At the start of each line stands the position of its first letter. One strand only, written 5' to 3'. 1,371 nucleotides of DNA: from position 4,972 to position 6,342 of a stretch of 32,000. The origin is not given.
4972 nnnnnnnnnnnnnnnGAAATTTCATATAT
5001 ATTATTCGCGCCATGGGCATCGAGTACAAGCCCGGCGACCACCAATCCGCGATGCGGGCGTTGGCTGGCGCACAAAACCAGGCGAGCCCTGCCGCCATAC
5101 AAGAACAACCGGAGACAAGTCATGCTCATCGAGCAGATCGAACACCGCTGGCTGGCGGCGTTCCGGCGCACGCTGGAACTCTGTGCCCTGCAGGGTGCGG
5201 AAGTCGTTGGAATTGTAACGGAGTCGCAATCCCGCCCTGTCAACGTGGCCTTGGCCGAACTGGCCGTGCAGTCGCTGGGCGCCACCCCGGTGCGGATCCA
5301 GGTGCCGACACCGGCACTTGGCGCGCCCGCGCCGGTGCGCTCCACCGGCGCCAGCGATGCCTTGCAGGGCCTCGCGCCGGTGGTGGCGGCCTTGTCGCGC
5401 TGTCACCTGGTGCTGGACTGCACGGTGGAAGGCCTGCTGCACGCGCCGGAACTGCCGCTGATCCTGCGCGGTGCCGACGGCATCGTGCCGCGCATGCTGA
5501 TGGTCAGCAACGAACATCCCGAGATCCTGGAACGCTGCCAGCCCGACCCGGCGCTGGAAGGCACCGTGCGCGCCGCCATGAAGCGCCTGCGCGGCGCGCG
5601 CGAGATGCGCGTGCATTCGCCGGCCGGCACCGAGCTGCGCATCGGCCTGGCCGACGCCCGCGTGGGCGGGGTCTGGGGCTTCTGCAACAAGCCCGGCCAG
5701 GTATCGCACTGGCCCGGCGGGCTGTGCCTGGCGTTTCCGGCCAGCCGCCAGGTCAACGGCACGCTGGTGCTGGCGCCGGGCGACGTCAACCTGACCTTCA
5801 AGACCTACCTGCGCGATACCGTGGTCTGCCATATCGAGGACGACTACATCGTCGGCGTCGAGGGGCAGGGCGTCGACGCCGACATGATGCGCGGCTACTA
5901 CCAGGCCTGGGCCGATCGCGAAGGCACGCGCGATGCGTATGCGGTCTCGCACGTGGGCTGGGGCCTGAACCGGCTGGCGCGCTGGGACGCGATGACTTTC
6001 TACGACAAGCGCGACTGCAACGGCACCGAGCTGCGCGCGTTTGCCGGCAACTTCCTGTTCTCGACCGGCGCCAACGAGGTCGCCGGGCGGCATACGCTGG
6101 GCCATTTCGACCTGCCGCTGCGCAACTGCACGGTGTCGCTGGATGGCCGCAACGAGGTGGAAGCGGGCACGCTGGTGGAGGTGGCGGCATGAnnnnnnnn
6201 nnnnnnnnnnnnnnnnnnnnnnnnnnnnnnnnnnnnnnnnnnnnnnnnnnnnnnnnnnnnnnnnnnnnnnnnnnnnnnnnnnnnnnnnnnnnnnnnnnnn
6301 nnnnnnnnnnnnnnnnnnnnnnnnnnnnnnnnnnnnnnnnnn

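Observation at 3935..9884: Candidate undescribed CoA-dependent (hetero)aromatic catabolic module beside kynBUA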

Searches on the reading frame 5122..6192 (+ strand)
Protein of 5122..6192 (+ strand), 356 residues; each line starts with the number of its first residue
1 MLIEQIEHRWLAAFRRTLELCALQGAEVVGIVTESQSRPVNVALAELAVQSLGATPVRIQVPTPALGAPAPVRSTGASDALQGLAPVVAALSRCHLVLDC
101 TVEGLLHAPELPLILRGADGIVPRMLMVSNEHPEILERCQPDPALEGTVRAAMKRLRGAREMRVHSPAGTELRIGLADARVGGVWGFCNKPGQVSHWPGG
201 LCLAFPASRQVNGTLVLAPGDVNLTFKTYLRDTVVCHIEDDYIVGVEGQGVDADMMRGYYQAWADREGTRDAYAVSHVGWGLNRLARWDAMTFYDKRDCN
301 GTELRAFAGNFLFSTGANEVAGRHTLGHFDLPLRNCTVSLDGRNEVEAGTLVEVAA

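Call 6: search_protein_families(library=pfam, proteins=[window:5122-6192:+], max_evalue=0.001)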
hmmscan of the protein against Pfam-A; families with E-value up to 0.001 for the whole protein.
window:5122-6192:+ (356 aa): 0 families

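Call 7: search_protein_families(library=ncbifam, proteins=[window:5122-6192:+], max_evalue=0.001)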
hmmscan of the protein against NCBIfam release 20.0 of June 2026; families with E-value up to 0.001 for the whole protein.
window:5122-6192:+ (356 aa): 0 families

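Call 8: search_solved_structures(query=window:5122-6192:+, max_evalue=10, show_alignments=2)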
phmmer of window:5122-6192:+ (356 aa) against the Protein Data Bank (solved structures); distinct sequences matched with E-value up to 10: 7.
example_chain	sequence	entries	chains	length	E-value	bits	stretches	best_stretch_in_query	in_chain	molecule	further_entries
7cn3_A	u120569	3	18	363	5.5e-51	177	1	13-352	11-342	2,5-dihydroxypyridine 5,6-dioxygenase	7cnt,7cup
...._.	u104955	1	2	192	0.14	14.5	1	254-329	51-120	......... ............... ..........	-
5z7b_A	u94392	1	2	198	0.15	14.4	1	254-329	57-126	PadR family transcriptional regulator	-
3se7_A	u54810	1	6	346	0.35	13.2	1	156-222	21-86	VanA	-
6lp9_B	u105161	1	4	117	1.7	10.9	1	227-252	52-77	nsp1 protein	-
6ivd_A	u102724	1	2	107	2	10.7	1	227-252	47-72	nsp1 mutant protein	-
3zbd_A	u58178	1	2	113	2.1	10.6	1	227-252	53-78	NON-STRUCTURAL PROTEIN 1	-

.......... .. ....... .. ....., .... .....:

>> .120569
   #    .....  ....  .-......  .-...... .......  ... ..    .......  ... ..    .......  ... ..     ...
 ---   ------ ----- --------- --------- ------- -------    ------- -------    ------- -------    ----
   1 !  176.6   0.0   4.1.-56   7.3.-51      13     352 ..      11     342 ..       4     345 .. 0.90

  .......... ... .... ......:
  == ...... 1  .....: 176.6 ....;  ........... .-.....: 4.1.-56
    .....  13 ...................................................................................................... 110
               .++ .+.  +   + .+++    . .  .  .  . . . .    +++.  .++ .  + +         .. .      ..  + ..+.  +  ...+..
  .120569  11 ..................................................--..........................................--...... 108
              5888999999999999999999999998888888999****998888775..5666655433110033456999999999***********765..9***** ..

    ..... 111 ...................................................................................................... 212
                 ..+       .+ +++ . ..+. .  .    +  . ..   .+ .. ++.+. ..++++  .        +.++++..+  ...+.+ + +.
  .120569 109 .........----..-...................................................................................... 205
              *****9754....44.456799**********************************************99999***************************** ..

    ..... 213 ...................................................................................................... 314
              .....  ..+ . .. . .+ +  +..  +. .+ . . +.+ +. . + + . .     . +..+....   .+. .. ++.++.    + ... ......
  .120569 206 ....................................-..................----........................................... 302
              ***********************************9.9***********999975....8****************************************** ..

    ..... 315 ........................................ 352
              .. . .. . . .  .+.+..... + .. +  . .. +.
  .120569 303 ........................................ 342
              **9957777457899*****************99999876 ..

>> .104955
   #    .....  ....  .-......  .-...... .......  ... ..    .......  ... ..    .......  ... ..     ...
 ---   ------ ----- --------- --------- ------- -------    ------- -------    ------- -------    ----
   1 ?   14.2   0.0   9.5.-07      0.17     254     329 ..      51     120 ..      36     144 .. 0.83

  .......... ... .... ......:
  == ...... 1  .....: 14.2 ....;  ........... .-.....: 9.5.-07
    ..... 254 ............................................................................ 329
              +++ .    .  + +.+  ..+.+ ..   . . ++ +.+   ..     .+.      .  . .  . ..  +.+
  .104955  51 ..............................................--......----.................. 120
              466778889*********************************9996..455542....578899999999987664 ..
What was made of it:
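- On NicX family (PF26233), 2,5-dihydroxypyridine 5,6-dioxygenase: E=5.5e-51 to 7cn3 over residues 13-352 (call 8).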

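Call 10: find_homologous_proteins(query=window:5122-6192:+, max_evalue=1e-10)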
Query window:5122-6192:+ (356 aa): 8000 proteins with E <= 1e-10 among 8000 candidates; the best 120 are listed.
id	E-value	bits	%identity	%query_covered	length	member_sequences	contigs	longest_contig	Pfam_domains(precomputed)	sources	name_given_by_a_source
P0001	1.1e-224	763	94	100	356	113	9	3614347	PF26233.1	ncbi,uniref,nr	ncbi:peptidase M29 [Cupriavidus taiwanensis]|uniref:peptidase M29 n=1 Tax=Cupriavidus taiwanensis Ta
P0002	1.7e-213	726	89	99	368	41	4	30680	PF26233.1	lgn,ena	-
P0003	1.1e-212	724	88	100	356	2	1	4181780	PF26233.1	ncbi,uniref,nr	ncbi:peptidase M29 [Cupriavidus sp. USMAHM13]|uniref:peptidase M29 n=1 Tax=Cupriavidus sp. USMAHM13 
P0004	3.1e-203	693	85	100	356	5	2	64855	PF26233.1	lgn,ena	-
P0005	4.7e-203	692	85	100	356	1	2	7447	PF26233.1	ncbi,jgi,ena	-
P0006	4.9e-203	692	84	99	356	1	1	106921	PF26233.1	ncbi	-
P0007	5.9e-203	692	86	99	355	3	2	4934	PF26233.1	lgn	-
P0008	7.5e-203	691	84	99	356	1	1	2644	PF26233.1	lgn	-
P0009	2.0e-202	690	85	99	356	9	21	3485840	PF26233.1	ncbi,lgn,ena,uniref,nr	ncbi:peptidase M29 [Cupriavidus gilardii]|uniref:peptidase M29 n=1 Tax=Cupriavidus gilardii TaxID=82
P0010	3.9e-202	689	84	99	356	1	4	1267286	PF26233.1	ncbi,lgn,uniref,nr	ncbi:peptidase M29 [Cupriavidus gilardii]|uniref:peptidase M29 n=1 Tax=Cupriavidus gilardii TaxID=82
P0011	4.3e-202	689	85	100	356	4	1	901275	PF26233.1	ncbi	-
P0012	6.1e-202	688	84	99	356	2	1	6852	PF26233.1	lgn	-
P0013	7.4e-202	688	84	99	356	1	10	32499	PF26233.1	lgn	-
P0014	9.1e-202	688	84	99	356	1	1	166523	PF26233.1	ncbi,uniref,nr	ncbi:peptidase M29 [Cupriavidus gilardii]|uniref:peptidase M29 n=1 Tax=Cupriavidus gilardii TaxID=82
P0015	1.1e-201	688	84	99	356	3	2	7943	PF26233.1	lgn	-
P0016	1.7e-201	687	85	99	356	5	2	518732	PF26233.1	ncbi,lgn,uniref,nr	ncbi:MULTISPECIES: M29 family peptidase [unclassified Cupriavidus]|uniref:M29 family peptidase n=1 T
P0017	9.0e-201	685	85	99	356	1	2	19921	PF26233.1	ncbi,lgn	-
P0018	2.2e-200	683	85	99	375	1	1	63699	PF26233.1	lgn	-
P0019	9.1e-195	665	82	100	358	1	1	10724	PF26233.1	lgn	-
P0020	1.2e-194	664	81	100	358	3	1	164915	PF26233.1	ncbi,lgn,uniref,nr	ncbi:peptidase M29 [Cupriavidus sp. AU9028]|uniref:peptidase M29 n=1 Tax=Cupriavidus sp. AU9028 TaxI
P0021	5.3e-173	593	73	99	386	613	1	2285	PF26233.1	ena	-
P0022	4.3e-172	590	72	99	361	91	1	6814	PF26233.1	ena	-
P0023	2.2e-168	578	71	100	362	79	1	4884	PF26233.1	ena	-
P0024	4.2e-168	577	72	100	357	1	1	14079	PF26233.1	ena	-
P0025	4.7e-168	577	73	96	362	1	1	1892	PF26233.1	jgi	-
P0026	5.2e-168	577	72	100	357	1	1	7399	PF26233.1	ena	-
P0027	5.6e-168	577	71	99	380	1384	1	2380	PF26233.1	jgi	jgi:2,5-dihydroxypyridine 5,6-dioxygenase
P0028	6.1e-168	577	72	100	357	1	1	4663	PF26233.1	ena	-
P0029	6.3e-168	577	72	100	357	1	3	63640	PF26233.1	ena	-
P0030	8.9e-168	576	72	100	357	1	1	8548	PF26233.1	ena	-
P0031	9.0e-168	576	72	100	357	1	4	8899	PF26233.1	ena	-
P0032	1.3e-167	576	72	100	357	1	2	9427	PF26233.1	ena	-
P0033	1.3e-167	575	72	100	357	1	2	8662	PF26233.1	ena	-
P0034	2.5e-167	575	72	100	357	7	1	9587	PF26233.1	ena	-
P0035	3.1e-167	574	72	100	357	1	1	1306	PF26233.1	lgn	-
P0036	3.6e-167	574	72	100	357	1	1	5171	PF26233.1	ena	-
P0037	4.9e-167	574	72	100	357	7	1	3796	PF26233.1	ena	-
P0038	8.8e-167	573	72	100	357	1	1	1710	PF26233.1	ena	-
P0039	2.2e-166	571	72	100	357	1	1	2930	PF26233.1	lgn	-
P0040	5.0e-166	570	71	99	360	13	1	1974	PF26233.1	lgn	-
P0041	5.3e-166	570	72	100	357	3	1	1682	PF26233.1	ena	-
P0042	7.1e-166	570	70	99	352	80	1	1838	PF26233.1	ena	-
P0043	1.9e-165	568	70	100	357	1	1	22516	PF26233.1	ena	-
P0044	3.6e-165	567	71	100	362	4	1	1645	PF26233.1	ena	-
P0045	8.1e-165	566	73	99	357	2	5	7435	PF26233.1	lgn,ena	-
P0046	8.3e-165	566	71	100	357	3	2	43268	PF26233.1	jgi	jgi:2,5-dihydroxypyridine 5,6-dioxygenase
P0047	1.2e-164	566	71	100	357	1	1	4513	PF26233.1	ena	-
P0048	2.5e-164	565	71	100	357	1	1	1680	PF26233.1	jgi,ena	jgi:2,5-dihydroxypyridine 5,6-dioxygenase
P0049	6.8e-164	563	72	100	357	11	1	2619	PF26233.1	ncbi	-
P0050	1.9e-163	562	71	99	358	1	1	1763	PF26233.1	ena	-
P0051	2.0e-163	562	71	100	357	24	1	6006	PF26233.1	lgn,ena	-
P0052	4.6e-163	561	70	100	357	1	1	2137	PF26233.1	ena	-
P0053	4.9e-163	560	70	100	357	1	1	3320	PF26233.1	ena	-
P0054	7.4e-163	560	71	99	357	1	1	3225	PF26233.1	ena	-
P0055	8.5e-163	560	70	100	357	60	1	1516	PF26233.1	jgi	jgi:2,5-dihydroxypyridine 5,6-dioxygenase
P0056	1.5e-162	559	71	99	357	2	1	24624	PF26233.1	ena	-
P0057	1.9e-162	558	70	100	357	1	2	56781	PF26233.1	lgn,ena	-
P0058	2.7e-162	558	70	100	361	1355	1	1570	PF26233.1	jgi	-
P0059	2.8e-162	558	71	99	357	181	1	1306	PF26233.1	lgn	-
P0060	2.8e-162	558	69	99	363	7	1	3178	PF26233.1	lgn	-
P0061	2.9e-162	558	69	100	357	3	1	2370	PF26233.1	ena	-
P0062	4.0e-162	557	70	100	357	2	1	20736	PF26233.1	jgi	jgi:2,5-dihydroxypyridine 5,6-dioxygenase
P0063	5.5e-162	557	71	100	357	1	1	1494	PF26233.1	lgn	-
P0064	6.3e-162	557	69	100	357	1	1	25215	PF26233.1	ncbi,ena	-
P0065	9.2e-162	556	69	100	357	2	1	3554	PF26233.1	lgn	-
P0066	1.5e-161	556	70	100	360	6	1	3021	PF26233.1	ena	-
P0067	1.7e-161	555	70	100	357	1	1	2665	PF26233.1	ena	-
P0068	3.6e-161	554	70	99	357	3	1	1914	PF26233.1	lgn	-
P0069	5.5e-161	554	70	100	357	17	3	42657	PF26233.1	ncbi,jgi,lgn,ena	ncbi:MAG: peptidase M29 [Pseudomonadota bacterium]|jgi:2,5-dihydroxypyridine 5,6-dioxygenase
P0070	6.3e-161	554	69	100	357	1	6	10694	PF26233.1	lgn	-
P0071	1.3e-160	552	70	98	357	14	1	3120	PF26233.1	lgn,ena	-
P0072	1.3e-160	552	68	99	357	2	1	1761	PF26233.1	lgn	-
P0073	3.9e-160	551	71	99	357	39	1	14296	PF26233.1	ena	-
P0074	1.5e-159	549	69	99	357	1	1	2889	PF26233.1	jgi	-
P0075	1.7e-159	549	71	99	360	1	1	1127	PF26233.1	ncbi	-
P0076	1.9e-159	549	69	100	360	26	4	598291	PF26233.1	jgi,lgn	jgi:2,5-dihydroxypyridine 5,6-dioxygenase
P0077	2.3e-159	548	71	99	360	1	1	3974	PF26233.1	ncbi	-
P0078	2.4e-159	548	72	98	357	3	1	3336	PF26233.1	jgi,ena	jgi:2,5-dihydroxypyridine 5,6-dioxygenase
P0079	7.4e-159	547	72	98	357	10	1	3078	PF26233.1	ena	-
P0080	8.1e-159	547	70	99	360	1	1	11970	PF26233.1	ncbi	-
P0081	1.7e-158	545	68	98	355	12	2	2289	PF26233.1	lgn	-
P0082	3.3e-158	545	68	100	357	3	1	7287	PF26233.1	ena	-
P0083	6.7e-158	544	69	100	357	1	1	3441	PF26233.1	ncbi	-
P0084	7.5e-158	543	68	100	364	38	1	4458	PF26233.1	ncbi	-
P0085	9.8e-158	543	68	100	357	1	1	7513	PF26233.1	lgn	-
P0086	1.4e-157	543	68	99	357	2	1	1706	PF26233.1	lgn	-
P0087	4.0e-157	541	69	99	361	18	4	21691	PF26233.1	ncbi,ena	-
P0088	6.8e-157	540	69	99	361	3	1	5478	PF26233.1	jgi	jgi:2,5-dihydroxypyridine 5,6-dioxygenase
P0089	2.7e-156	538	70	99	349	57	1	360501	PF26233.1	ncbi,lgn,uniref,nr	ncbi:peptidase M29 [Pandoraea morbifera]|uniref:Peptidase M29 n=1 Tax=Pandoraea morbifera TaxID=2508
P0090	3.5e-156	538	69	100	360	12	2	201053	PF26233.1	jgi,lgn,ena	-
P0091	1.0e-155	536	67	99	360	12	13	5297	PF26233.1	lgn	-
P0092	1.3e-155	536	70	99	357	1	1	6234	PF26233.1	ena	-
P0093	1.9e-155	535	66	100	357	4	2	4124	PF26233.1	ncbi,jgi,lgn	jgi:2,5-dihydroxypyridine 5,6-dioxygenase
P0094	2.0e-155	535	67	100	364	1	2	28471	PF26233.1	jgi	jgi:2,5-dihydroxypyridine 5,6-dioxygenase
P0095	3.6e-155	535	69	99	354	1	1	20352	PF26233.1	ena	-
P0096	4.1e-155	534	69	100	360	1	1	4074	PF26233.1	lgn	-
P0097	5.6e-155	534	68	99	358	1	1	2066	PF26233.1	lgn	-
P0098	1.6e-154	532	68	99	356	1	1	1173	PF26233.1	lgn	-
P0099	2.5e-154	532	68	99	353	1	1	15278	PF26233.1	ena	-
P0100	3.1e-154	532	68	99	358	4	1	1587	PF26233.1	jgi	-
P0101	6.2e-154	531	68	99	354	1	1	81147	PF26233.1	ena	-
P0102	6.3e-154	530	68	99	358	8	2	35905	PF26233.1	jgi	-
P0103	7.1e-154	530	68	99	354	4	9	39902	PF26233.1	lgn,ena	-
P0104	7.8e-154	530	69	99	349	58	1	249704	PF26233.1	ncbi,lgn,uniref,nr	ncbi:peptidase M29 [Pandoraea anapnoica]|uniref:Peptidase M29 n=1 Tax=Pandoraea anapnoica TaxID=2508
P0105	1.4e-153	529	67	99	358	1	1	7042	PF26233.1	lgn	-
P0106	1.6e-153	529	67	99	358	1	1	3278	PF26233.1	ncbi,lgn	ncbi:MAG: peptidase M29 [Betaproteobacteria bacterium]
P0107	2.9e-153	528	68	99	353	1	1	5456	PF26233.1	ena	-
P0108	8.6e-153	527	68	99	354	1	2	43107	PF26233.1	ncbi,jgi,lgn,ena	jgi:2,5-dihydroxypyridine 5,6-dioxygenase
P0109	8.8e-153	527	69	99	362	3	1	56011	PF26233.1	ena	-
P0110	9.2e-153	527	67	100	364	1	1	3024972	PF26233.1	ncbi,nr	ncbi:MAG: peptidase M29 [Burkholderiales bacterium]|nr:MAG: peptidase M29 [Burkholderiales bacterium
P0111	9.5e-153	527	67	99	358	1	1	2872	PF26233.1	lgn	-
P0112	1.2e-152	526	68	99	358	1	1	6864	PF26233.1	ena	-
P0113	1.7e-152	526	69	99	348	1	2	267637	PF26233.1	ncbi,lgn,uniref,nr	ncbi:peptidase M29 [Pandoraea terrae]|uniref:Peptidase M29 n=1 Tax=Pandoraea terrae TaxID=1537710 Re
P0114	2.4e-152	525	68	99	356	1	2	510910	PF26233.1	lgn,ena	-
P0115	2.4e-152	525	68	100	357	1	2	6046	PF26233.1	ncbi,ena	-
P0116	2.6e-152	525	67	99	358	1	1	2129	PF26233.1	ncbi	ncbi:MAG: peptidase M29 [Betaproteobacteria bacterium]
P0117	6.3e-152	524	68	99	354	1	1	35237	PF26233.1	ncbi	ncbi:MAG: peptidase M29 [Burkholderiaceae bacterium]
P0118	1.6e-151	523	67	99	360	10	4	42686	PF26233.1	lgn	-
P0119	1.9e-151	522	68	99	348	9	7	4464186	PF26233.1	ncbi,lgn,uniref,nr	ncbi:M29 family peptidase [Pandoraea thiooxydans]|uniref:Peptidase M29 n=1 Tax=Pandoraea thiooxydans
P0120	7.5e-151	520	65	100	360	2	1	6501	PF26233.1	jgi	jgi:2,5-dihydroxypyridine 5,6-dioxygenase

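Call 12: find_encoding_contigs(protein=P0001, flank=10000, max_places=3)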
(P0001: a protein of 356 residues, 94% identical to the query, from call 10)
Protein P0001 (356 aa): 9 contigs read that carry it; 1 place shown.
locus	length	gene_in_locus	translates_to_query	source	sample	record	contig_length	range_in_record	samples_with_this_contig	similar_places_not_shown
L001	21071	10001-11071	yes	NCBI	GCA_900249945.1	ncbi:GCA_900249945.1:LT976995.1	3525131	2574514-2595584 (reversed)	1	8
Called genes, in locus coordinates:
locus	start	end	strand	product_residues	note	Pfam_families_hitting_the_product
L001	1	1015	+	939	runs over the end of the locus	PF13188:PAS_8 (faint), PF13426:PAS_9 (faint), PF08447:PAS_3, PF00989:PAS, PF00990:GGDEF, PF00563:EAL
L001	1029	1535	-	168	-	PF11780:DUF3318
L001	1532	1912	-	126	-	PF07332:Phage_holin_3_6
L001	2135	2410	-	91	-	PF05957:DUF883, PF19029:DUF883_C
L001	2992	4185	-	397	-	PF02771:Acyl-CoA_dh_N, PF02770:Acyl-CoA_dh_M, PF00441:Acyl-CoA_dh_1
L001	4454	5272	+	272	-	PF09339:HTH_IclR, PF01614:IclR_C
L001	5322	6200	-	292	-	PF03301:Trp_dioxygenase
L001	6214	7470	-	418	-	PF00266:Aminotran_5, PF22580:KYNU_C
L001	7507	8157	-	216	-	PF04199:Cyclase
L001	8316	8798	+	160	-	PF01047:MarR (weak), PF12840:HTH_20 (weak), PF13404:HTH_AsnC-type, PF13412:HTH_24, PF01037:AsnC_trans_reg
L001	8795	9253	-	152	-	PF01047:MarR, PF12802:MarR_2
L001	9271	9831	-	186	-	PF01613:Flavin_Reduct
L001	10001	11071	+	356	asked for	PF26233:NicX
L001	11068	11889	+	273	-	PF00561:Abhydrolase_1, PF12146:Hydrolase_4, PF12697:Abhydrolase_6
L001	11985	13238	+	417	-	PF02771:Acyl-CoA_dh_N, PF02770:Acyl-CoA_dh_M, PF00441:Acyl-CoA_dh_1, PF08028:Acyl-CoA_dh_2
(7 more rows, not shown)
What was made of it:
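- On NicX family (PF26233), 2,5-dihydroxypyridine 5,6-dioxygenase: Relatives carry PF26233 (call 12).
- Checked: It matches solved NicX (7cn3) at E=5.5e-51 (call 8), and its relatives carry PF26233:NicX (call 12).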

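Call 13: find_encoding_contigs(protein=P0089, flank=10000, max_places=2)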
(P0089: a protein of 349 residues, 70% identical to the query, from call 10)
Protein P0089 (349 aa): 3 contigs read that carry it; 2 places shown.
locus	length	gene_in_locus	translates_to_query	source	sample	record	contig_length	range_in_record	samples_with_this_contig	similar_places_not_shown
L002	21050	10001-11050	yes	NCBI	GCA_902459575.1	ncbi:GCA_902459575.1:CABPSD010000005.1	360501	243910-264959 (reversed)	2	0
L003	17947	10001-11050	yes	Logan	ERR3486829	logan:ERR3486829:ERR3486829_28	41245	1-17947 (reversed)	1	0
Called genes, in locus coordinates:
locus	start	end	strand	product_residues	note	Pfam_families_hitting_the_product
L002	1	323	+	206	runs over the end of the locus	PF13681:PilX (weak)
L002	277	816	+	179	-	PF07963:N_methyl (weak), PF12019:GspH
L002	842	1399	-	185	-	-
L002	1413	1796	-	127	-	PF07332:Phage_holin_3_6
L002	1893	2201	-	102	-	PF05957:DUF883, PF19029:DUF883_C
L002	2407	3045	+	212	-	PF00578:AhpC-TSA, PF08534:Redoxin, PF10417:1-cysPrx_C (weak)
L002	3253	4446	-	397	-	PF02771:Acyl-CoA_dh_N, PF02770:Acyl-CoA_dh_M, PF00441:Acyl-CoA_dh_1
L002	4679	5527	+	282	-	PF09339:HTH_IclR, PF01614:IclR_C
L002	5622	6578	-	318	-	PF03301:Trp_dioxygenase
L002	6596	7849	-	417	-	PF00266:Aminotran_5, PF22580:KYNU_C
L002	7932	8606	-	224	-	PF04199:Cyclase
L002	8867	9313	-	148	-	PF12802:MarR_2, PF01047:MarR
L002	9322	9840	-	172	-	PF01613:Flavin_Reduct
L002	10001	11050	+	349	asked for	PF26233:NicX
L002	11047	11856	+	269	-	PF00561:Abhydrolase_1, PF00975:Thioesterase, PF12146:Hydrolase_4, PF20408:Abhydrolase_11 (faint), PF12697:Abhydrolase_6, PF00326:Peptidase_S9 (faint), PF07819:PGAP1 (weak), PF08386:Abhydrolase_4 (weak)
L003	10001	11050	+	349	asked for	PF26233:NicX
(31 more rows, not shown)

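Call 14: find_encoding_contigs(protein=P0110, flank=10000, max_places=2)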
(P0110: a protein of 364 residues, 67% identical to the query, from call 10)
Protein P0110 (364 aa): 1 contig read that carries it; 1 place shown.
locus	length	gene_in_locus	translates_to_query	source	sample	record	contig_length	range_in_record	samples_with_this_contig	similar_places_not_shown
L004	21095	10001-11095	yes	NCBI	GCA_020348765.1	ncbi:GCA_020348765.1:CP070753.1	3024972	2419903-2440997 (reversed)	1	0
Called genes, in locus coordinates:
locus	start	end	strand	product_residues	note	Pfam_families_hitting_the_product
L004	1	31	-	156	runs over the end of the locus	PF00111:Fer2 (weak), PF01799:Fer2_2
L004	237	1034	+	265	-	PF07819:PGAP1 (weak)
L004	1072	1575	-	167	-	PF03918:CcmH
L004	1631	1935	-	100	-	PF08534:Redoxin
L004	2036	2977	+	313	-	PF03702:AnmK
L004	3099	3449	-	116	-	PF01521:Fe-S_biosyn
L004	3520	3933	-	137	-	PF04519:Bactofilin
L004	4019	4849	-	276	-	PF20567:DUF6776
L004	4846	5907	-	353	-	PF01113:DapB_N (weak), PF01118:Semialdhyde_dh, PF22698:Semialdhyde_dhC_1, PF02774:Semialdhyde_dhC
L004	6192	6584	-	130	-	PF00380:Ribosomal_S9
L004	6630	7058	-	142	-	PF00572:Ribosomal_L13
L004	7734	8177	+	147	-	PF02566:OsmC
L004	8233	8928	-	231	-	PF03232:COQ7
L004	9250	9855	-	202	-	-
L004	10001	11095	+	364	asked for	PF26233:NicX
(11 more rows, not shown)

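Call 23: find_encoding_contigs(protein=P0076, flank=8000, max_places=2)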
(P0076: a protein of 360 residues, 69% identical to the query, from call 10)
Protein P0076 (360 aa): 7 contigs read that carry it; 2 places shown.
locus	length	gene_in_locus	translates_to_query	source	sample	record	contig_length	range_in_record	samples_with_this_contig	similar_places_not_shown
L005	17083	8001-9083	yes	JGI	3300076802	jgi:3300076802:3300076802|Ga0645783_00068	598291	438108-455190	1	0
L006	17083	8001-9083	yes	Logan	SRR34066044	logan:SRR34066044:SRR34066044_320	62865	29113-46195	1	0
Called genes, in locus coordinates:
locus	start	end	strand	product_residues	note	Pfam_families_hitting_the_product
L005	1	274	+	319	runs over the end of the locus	PF03193:RsgA_GTPase (weak), PF01926:MMR_HSR1, PF02421:FeoB_N (weak)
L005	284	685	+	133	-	PF02627:CMD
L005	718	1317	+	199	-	PF02525:Flavodoxin_2, PF03358:FMN_red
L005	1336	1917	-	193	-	-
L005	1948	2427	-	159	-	PF05099:TerB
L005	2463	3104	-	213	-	PF06080:DUF938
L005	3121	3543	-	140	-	PF20398:DUF6691, PF04143:Sulf_transp (weak)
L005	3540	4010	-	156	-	PF04143:Sulf_transp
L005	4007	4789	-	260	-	PF00849:PseudoU_synth_2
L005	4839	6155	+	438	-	PF23211:LRR_LRWD1 (faint), PF00560:LRR_1 (faint), PF13855:LRR_8 (weak), PF13855:LRR_8, PF23598:LRR_14 (weak), PF13855:LRR_8 (weak), PF00069:Pkinase, PF07714:PK_Tyr_Ser-Thr (weak), +1 more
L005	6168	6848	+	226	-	PF02586:SRAP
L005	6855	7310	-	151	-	PF01047:MarR, PF12802:MarR_2, PF13463:HTH_27 (faint)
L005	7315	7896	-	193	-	PF01613:Flavin_Reduct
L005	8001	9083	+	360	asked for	PF26233:NicX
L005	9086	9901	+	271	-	PF02230:Abhydrolase_2 (faint), PF12146:Hydrolase_4, PF00561:Abhydrolase_1, PF00975:Thioesterase, PF12697:Abhydrolase_6, PF06821:Ser_hydrolase (faint)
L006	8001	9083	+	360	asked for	PF26233:NicX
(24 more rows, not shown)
